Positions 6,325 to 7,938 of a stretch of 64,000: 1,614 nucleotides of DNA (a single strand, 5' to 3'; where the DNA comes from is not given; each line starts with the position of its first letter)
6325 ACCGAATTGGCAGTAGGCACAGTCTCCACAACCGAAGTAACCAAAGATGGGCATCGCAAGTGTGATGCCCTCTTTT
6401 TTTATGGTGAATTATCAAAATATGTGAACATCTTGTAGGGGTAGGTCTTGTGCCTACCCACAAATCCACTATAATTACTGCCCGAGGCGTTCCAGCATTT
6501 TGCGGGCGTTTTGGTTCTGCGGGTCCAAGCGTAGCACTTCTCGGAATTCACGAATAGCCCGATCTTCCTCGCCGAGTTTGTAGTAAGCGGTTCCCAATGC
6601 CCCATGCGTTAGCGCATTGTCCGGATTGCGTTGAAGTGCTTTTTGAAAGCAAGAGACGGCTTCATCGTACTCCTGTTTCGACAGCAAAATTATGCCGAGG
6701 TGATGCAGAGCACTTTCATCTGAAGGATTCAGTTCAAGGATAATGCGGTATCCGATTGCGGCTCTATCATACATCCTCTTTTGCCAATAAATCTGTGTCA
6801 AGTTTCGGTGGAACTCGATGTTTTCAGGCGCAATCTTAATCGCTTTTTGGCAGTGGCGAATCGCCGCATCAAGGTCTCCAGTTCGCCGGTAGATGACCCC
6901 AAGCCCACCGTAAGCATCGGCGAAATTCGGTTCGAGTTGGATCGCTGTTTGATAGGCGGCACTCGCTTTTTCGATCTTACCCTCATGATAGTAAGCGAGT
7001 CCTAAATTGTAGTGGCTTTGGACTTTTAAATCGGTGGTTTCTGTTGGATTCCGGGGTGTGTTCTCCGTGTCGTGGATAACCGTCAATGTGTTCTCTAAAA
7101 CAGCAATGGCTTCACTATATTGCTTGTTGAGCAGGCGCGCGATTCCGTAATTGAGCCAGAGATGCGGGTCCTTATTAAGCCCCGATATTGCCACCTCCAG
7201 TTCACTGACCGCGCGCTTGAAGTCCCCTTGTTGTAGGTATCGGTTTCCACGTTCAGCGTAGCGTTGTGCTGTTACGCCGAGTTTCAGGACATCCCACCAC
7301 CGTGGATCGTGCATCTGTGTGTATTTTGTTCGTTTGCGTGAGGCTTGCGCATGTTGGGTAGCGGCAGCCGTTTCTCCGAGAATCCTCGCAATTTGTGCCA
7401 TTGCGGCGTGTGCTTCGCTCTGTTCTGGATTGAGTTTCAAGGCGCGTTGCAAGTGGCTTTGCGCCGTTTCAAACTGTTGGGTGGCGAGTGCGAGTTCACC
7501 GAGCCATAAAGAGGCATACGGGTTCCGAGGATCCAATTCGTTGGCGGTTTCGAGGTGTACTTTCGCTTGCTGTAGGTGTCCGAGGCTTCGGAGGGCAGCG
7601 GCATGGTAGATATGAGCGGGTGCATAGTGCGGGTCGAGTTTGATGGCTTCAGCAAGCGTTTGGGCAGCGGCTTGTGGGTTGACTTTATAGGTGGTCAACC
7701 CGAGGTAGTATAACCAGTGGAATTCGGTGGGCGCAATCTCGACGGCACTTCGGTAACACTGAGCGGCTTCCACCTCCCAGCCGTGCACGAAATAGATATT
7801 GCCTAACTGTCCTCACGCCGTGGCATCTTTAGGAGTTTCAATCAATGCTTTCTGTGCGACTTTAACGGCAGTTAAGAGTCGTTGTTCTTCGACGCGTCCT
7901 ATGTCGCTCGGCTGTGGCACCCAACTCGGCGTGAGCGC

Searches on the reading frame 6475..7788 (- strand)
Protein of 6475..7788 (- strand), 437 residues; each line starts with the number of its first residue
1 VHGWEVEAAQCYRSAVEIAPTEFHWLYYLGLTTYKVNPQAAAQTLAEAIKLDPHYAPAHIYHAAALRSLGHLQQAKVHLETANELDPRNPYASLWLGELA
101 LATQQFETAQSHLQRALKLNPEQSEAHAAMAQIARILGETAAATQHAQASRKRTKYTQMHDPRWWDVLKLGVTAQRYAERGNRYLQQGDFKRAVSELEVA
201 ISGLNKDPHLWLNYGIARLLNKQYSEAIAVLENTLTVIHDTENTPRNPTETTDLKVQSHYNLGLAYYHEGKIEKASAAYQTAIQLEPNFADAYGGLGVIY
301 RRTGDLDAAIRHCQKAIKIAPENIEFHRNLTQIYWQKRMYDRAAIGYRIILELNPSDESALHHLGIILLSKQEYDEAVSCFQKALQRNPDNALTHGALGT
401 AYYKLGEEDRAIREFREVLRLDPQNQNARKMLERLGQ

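Call 82: search_protein_families(library=pfam, proteins=[window:6475-7788:-], max_evalue=0.00001)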
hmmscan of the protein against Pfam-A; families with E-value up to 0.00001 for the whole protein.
window:6475-7788:- (437 aa): 27 families (the best 25 are shown)
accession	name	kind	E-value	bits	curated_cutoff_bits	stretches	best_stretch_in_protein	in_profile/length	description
PF07719.23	TPR_2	-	1.6e-55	181.1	27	4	258-288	3-33/34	Tetratricopeptide repeat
PF00515.34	TPR_1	-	4.4e-50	166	27.8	3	257-289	2-34/34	Tetratricopeptide repeat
PF13414.12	TPR_11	-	7.8e-47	157.2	26.8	3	263-304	1-42/42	TPR repeat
PF14559.12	TPR_19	-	1.8e-43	147.1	25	4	69-133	4-68/68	Tetratricopeptide repeat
PF13181.12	TPR_8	-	1.3e-41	137.7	25.7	2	290-323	1-34/34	Tetratricopeptide repeat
PF13431.12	TPR_17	-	2.4e-40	133.9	24.4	1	278-310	1-33/34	Tetratricopeptide repeat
PF13432.12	TPR_16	-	7e-37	125.9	32.7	2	260-323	1-64/65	Tetratricopeptide repeat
PF13428.12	TPR_14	-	1.3e-35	118.6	23.5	0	94-133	5-44/44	Tetratricopeptide repeat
PF13176.12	TPR_7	-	4.6e-25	86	27.9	0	360-389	1-32/36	Tetratricopeptide repeat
PF13424.12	TPR_12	-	8.9e-25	87.1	30.1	1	359-423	4-76/77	Tetratricopeptide repeat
PF13371.12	TPR_9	-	1.5e-21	76.6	35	0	365-435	2-72/73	Tetratricopeptide repeat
PF13174.12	TPR_6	-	8.9e-21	73.5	26.3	0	259-288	3-32/33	Tetratricopeptide repeat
PF23914.1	TPR_CcmH_CycH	-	1.7e-19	70.6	42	1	279-391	39-154/158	Cytochrome c-type biogenesis protein H TPR domain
PF12895.13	ANAPC3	-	3.3e-15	56.5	27.2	0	337-415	2-79/82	Anaphase-promoting complex, cyclosome, subunit 3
PF25063.1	ARM_TT21_C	-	4.7e-14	53.2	35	0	330-430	101-202/209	Tetratricopeptide repeat protein 21 C-terminal ARM domain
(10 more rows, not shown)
